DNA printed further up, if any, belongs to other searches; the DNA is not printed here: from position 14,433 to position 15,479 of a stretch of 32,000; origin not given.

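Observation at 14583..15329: Orphan Csa3-like (CARF-like plus wHTH) regulator with no CRISPR-Cas locus in the window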

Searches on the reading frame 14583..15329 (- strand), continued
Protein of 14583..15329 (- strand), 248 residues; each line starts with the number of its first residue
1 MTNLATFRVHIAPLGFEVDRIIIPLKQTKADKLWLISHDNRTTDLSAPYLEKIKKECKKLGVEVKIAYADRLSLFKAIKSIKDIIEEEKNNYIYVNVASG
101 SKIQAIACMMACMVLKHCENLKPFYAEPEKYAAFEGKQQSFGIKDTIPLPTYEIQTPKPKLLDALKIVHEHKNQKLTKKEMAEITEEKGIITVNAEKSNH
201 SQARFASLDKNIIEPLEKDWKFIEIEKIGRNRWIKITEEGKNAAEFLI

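Call 17: find_encoding_contigs(protein=P0094, flank=10000, max_places=2)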
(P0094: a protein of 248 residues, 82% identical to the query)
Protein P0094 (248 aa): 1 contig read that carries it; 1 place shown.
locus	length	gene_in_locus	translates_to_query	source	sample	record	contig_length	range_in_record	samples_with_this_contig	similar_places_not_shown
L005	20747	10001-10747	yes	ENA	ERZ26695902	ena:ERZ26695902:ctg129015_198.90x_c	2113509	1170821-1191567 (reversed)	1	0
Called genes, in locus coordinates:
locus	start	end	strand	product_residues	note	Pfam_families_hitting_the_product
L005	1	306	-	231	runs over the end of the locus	PF22251:PFF1_TM (faint)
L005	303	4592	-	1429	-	PF13086:AAA_11 (faint), PF13195:DUF4011, PF02562:PhoH (faint), PF13245:AAA_19 (faint), PF13604:AAA_30 (faint), PF13087:AAA_12, PF18741:MTES_1575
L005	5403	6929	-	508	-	-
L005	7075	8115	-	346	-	-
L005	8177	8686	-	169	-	-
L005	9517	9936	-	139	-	PF01850:PIN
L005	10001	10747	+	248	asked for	PF19810:HFX_2341_N, PF22662:Csa3_N (weak), PF22665:WHD_DUF6293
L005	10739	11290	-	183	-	-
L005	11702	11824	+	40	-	-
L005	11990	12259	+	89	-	-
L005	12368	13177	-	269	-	PF01925:TauE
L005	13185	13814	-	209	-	-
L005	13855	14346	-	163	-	PF02643:DUF192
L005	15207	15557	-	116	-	-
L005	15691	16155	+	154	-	PF01325:Fe_dep_repress, PF02742:Fe_dep_repr_C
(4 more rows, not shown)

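Call 19: find_related_loci(query=window:14583-15329:-, collection=genome_contigs, flank=10000)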
Query window:14583-15329:- (248 aa) in genome_contigs; peptide patterns used: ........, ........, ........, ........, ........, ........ (x = any residue, [..] = any of these).
195 stretches matched a pattern; 116 encode a relative of the query (tblastn E <= 1e-3); the best 80 are kept; 80 distinct loci.
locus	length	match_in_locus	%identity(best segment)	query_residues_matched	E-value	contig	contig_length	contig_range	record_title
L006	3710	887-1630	91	1-248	2e-159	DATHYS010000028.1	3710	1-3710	MAG TPA_asm: Nitrosopumilus sp. isolate SMAG_U16217 k141_50901, whole genome shotgun sequence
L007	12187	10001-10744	88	1-248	3e-149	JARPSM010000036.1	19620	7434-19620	MAG: Nitrososphaerota archaeon isolate OTU3 k141_155054, whole genome shotgun sequence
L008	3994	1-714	91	11-248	6e-151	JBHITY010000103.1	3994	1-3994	MAG: Nitrosopumilus sp. isolate TC2-3L-PW_bin.34 TC2-3L-PW_bin.34_contig0103, whole genome shotgun sequence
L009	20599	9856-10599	84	1-248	1e-145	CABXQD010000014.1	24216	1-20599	MAG: uncultured marine group I thaumarchaeote isolate AG-319-O22 genome assembly, contig: AG-319-O22_NODE_14, whole geno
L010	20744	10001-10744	84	1-248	6e-145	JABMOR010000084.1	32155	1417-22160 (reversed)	MAG: Nitrosopumilus sp. isolate bin.103 k141_3557106, whole genome shotgun sequence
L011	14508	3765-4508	85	1-248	1e-144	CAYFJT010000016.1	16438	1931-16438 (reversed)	MAG TPA_asm: uncultured Nitrosopumilaceae archaeon isolate ERP019367_co1_134 genome assembly, contig: NODE_2780_length_1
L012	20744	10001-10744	86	1-248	9e-142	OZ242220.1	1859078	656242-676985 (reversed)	MAG: Nitrosopumilus sp. isolate c36730bf-4d15-409f-8fa3-4ace938398e1 genome assembly, chromosome: 1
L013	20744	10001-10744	83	1-248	2e-141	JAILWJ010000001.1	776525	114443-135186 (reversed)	MAG: Nitrosarchaeum sp. isolate ECS25A1 ECS25A1_1, whole genome shotgun sequence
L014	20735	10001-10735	84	1-245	4e-140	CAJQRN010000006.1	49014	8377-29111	MAG: uncultured Candidatus Nitrosopumilus sp. isolate RIS_SAG_04 genome assembly, contig: c_000000000338, whole genome s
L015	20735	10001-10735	82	1-245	5e-138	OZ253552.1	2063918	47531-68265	MAG: Nitrosopumilus sp. isolate 06fa46fe-5381-4a30-90d3-8ceadd98c18b genome assembly, chromosome: 1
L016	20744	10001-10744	79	1-248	4e-136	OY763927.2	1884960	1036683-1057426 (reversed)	MAG: Nitrosopumilus sp. isolate e501d42f-d10b-4094-a589-3c4c61670bda genome assembly, chromosome: 1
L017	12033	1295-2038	79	1-248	5e-132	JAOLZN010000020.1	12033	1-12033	Nitrosopumilus sp. isolate AH-558-J19 AH-558-J19_NODE_20, whole genome shotgun sequence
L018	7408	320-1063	79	1-248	6e-131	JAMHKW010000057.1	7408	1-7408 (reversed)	MAG: Nitrosopumilus sp. isolate BS17-112 BS17-112-c57, whole genome shotgun sequence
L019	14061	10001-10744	75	1-248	7e-128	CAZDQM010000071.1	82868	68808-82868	MAG TPA_asm: uncultured Nitrosopumilaceae archaeon isolate SRP338948_co1_54 genome assembly, contig: k141_199798, whole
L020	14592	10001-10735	84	1-245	5e-142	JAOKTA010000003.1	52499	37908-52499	Nitrosopumilus sp. isolate AH-660-L10 AH-660-L10_NODE_3, whole genome shotgun sequence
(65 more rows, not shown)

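Call 31: search_protein_families(library=phrogs, proteins=[window:14583-15329:-], max_evalue=0.01)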
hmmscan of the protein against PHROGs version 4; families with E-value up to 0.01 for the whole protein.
window:14583-15329:- (248 aa): 0 families

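Call 32: search_protein_families(library=padloc, proteins=[window:14583-15329:-], max_evalue=0.001)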
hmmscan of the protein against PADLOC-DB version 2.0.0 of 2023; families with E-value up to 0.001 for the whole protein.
window:14583-15329:- (248 aa): 34 families (the best 25 are shown)
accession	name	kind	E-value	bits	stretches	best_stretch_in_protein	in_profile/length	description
PDLC01847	CARF3--CARF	-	1.7e-73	245.1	1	7-247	5-235/239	-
PDLC01869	CARF3--CARF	-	6.3e-41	138.7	1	7-247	5-265/266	-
PDLC01861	CARF3--CARF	-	2.3e-31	107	1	8-244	7-253/260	-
PDLC01871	CARF3--CARF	-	2.2e-21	74.6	1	8-245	5-255/261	-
PDLC01879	CARF3--CARF_TM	-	2.2e-18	64.7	1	8-246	19-219/222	-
PDLC01877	CARF3--CARF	-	1.7e-17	62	1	9-243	7-246/252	-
PDLC01876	CARF3--CARF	-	2.3e-14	51.2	1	8-136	5-138/277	-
PDLC01434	CasR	-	3.9e-12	44.4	1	10-168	3-139/191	"CAS-I,CAS-II,CAS-III,CAS-IV,CAS-V,CAS-VI; associated_signaling"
PDLC01866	CARF3--CARF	-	8.3e-12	43.5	1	8-246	2-206/207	-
PDLC01862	CARF3--CARF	-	1e-09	36.2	1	9-242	4-225/233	-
PDLC01849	CARF3--CARF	-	1.1e-09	36.4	1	16-114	10-108/197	-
PDLC01867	CARF3--CARF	-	3.1e-09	35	1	8-113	2-112/200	-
PDLC01853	CARF3--CARF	-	5.2e-09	34.1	1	11-128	5-117/209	-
PDLC01268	CasR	-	1.3e-08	33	1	11-125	2-109/179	"CAS-I,CAS-II,CAS-III,CAS-IV,CAS-V,CAS-VI; associated_signaling"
PDLC01846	CARF3--CARF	-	2.9e-08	31.5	1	8-136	2-144/289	-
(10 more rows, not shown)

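Call 43: search_protein_representatives(protein=window:14583-15329:-)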
Query: 248 residues. Proteins with E-value up to 0.001 (for the whole library): 635; up to 1e-10: 317; up to 1e-30: 54. The best 150 are listed.
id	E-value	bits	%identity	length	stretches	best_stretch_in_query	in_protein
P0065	2.9e-135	465.5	84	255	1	1-248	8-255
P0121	2.0e-65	237.0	46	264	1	4-247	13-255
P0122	4.7e-62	225.9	48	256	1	3-247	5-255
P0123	3.3e-61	223.1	49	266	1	3-247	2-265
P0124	2.8e-59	216.8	43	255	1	3-248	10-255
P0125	3.4e-56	206.7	44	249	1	7-247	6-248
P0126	2.5e-54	200.6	81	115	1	1-113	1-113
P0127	1.1e-52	195.2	43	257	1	1-248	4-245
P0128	2.0e-52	194.4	72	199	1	41-167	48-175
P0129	4.1e-52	193.4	51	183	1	1-175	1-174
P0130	4.3e-51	190.0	44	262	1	1-247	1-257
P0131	4.4e-51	190.0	46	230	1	5-200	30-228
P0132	2.0e-50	187.8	49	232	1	4-181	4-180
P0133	4.1e-50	186.8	42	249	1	6-247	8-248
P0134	1.2e-49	185.3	65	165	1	1-133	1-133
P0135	1.2e-48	182.1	39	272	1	1-247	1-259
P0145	4.9e-40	153.8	36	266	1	6-247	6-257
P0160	4.8e-34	134.3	32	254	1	2-242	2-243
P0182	2.2e-28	115.7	31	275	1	7-245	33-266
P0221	1.4e-24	103.2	29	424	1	7-246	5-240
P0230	1.4e-23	100.0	27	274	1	6-246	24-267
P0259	2.2e-21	92.8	27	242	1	6-245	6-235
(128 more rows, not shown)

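Call 45: predict_structure(alignment_id=A1)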
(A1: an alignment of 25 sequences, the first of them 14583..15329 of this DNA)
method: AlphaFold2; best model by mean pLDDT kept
length: 248 residues; sequences in the alignment: 25
mean_pLDDT: 60.0   pTM: 0.44
mean pLDDT of the five models: 60.0, 53.7, 52.2, 50.7, 47.8
residues with pLDDT >= 90: 7; 70-90: 77; 50-70: 69; < 50: 95
segments of 3 or more residues with pLDDT < 50: 1-28, 42-46, 97-107, 109-155
pLDDT, mean of each block of 10 residues (from residue 1): 38 37 48 61 51 70 67 56 64 51 47 45 31 30 32 52 87 87 85 61 82 85 86 84 64
secondary structure, 60 per line:
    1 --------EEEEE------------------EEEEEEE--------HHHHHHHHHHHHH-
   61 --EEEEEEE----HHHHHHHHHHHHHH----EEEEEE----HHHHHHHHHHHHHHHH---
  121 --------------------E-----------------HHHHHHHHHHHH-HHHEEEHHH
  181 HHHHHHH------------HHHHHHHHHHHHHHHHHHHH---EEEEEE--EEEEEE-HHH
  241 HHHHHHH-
elements in order: E9-13 E32-38 H47-59 E63-69 H74-87 E92-97 H102-117 H159-170 E175-177 H178-187 H200-219 E223-228 E231-236 H238-247

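Call 48: search_solved_structures(query=A2, max_evalue=1, show_alignments=2)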
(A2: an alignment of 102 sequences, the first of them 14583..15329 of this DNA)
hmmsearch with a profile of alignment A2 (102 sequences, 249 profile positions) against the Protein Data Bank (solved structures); distinct sequences matched with E-value up to 1: 18.
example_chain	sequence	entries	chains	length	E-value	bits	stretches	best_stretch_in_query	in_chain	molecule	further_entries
8bao_A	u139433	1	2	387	3.6e-05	26.4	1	5-102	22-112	DUF1887 family protein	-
6wxw_A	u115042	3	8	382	8.5e-05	25.1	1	30-150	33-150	Card1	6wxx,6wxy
6xl1_A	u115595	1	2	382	8.5e-05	25.1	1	30-150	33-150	Card1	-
2qvo_A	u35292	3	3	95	0.00086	21.8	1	197-245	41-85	Uncharacterized protein AF_1382 | Protein AF_1382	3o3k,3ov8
6msp_A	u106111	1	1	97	0.053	16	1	53-99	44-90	De novo Designed Protein Foldit3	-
7yhl_A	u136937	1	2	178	0.1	15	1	56-149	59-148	CRISPR system ring nuclease SSO2081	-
7ygl_A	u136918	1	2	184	0.11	15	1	56-149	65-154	CRISPR system ring nuclease SSO2081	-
7ygh_A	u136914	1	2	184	0.11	14.9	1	56-149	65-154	CRISPR system ring nuclease SSO2081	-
3hiu_A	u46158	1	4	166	0.22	14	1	106-175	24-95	Uncharacterized protein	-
8jbb_A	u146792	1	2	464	0.32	13.4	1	12-148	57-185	CRISPR system endoribonuclease Csm6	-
5fsh_A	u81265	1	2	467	0.32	13.4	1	12-148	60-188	CSM6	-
4asn_A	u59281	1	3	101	0.36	13.3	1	199-242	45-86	TUBR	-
8q3y_A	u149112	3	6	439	0.4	13.1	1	4-101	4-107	DUF1887 family protein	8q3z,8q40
8q41_A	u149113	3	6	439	0.4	13.1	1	4-101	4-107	DUF1887 family protein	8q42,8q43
7bdv_A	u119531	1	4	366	0.45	12.9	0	20-105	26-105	Can2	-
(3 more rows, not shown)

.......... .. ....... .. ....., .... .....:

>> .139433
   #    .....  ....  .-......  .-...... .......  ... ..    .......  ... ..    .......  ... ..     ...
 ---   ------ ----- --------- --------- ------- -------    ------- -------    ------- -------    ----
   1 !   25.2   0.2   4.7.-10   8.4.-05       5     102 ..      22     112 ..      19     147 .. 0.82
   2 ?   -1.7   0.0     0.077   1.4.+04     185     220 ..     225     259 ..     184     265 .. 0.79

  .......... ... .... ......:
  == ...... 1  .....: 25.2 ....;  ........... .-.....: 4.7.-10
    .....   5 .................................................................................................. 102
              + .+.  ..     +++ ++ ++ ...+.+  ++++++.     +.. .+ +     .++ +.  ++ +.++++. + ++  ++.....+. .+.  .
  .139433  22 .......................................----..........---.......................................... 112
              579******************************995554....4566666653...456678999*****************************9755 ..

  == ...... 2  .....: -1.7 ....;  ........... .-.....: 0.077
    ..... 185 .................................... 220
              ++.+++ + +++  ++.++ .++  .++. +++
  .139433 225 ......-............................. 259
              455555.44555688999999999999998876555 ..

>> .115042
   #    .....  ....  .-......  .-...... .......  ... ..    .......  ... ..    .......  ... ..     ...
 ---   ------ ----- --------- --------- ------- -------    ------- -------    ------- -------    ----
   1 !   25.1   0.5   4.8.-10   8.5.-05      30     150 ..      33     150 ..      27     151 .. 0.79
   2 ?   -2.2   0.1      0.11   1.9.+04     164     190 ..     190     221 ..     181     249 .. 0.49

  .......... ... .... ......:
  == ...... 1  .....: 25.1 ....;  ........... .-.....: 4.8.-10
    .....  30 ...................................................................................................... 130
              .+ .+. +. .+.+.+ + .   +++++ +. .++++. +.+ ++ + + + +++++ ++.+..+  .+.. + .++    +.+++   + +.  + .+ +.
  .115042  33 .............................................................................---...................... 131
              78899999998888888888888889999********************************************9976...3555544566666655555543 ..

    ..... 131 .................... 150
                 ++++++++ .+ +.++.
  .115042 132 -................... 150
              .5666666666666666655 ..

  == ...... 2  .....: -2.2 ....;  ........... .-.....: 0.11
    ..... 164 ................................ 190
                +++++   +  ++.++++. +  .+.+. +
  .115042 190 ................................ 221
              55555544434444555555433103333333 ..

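Call 55: search_protein_families(library=pfam, proteins=[L002:10739-11290:-, L002:8024-9508:-], max_evalue=0.01)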
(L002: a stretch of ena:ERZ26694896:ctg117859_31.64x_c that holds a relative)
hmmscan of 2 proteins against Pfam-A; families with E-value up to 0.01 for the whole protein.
L002:10739-11290:- (183 aa): 1 family
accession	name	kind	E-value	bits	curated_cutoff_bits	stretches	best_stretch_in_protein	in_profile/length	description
PF13482.12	RNase_H_2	-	0.0046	17.4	22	1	5-125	2-107/165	RNase_H superfamily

L002:8024-9508:- (494 aa): 7 families
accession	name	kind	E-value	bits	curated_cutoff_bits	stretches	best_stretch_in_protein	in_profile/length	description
PF13482.12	RNase_H_2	-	3.1e-29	102.5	22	1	314-491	2-165/165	RNase_H superfamily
PF14520.12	HHH_5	-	4.1e-08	34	27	1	240-282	7-49/57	Helix-hairpin-helix domain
PF11074.14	DUF2779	-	1.5e-06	29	23.3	1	341-420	34-114/126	Domain of unknown function(DUF2779)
PF12826.13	HHH_2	-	4.9e-05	23.9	27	1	253-285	20-52/64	Helix-hairpin-helix motif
PF23109.1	ARCH_RTEL1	-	0.00052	20.5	27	1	341-468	22-154/181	RTEL1 helicase, ARCH domain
PF01367.25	5_3_exonuc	-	0.0018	19.1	40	1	259-293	9-43/97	5'-3' exonuclease, C-terminal SAM fold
PF00633.29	HHH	-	0.0028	17.9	24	0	260-282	3-25/30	Helix-hairpin-helix motif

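Call 60: predict_structure(alignment_id=A2)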
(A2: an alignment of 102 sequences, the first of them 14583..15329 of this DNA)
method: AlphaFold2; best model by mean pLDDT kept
length: 248 residues; sequences in the alignment: 102
mean_pLDDT: 95.2   pTM: 0.87
mean pLDDT of the five models: 95.2, 95.1, 95.0, 95.0, 94.8
residues with pLDDT >= 90: 231; 70-90: 11; 50-70: 4; < 50: 2
segments of 3 or more residues with pLDDT < 50: none
pLDDT, mean of each block of 10 residues (from residue 1): 78 96 98 97 91 98 97 95 97 97 97 95 98 82 97 95 98 97 98 94 97 98 98 98 94
secondary structure, 60 per line:
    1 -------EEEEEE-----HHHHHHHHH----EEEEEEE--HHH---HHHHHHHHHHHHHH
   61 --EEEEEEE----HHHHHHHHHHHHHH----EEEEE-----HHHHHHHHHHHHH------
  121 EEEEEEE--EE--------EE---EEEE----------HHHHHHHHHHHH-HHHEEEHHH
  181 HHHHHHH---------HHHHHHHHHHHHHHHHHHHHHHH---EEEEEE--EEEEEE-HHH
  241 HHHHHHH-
elements in order: E8-13 H19-27 E32-38 H47-60 E63-69 H74-87 E92-96 H102-114 E121-127 E145-148 H159-170 E175-177 H178-187 H197-219 E223-228 E231-236 H238-247
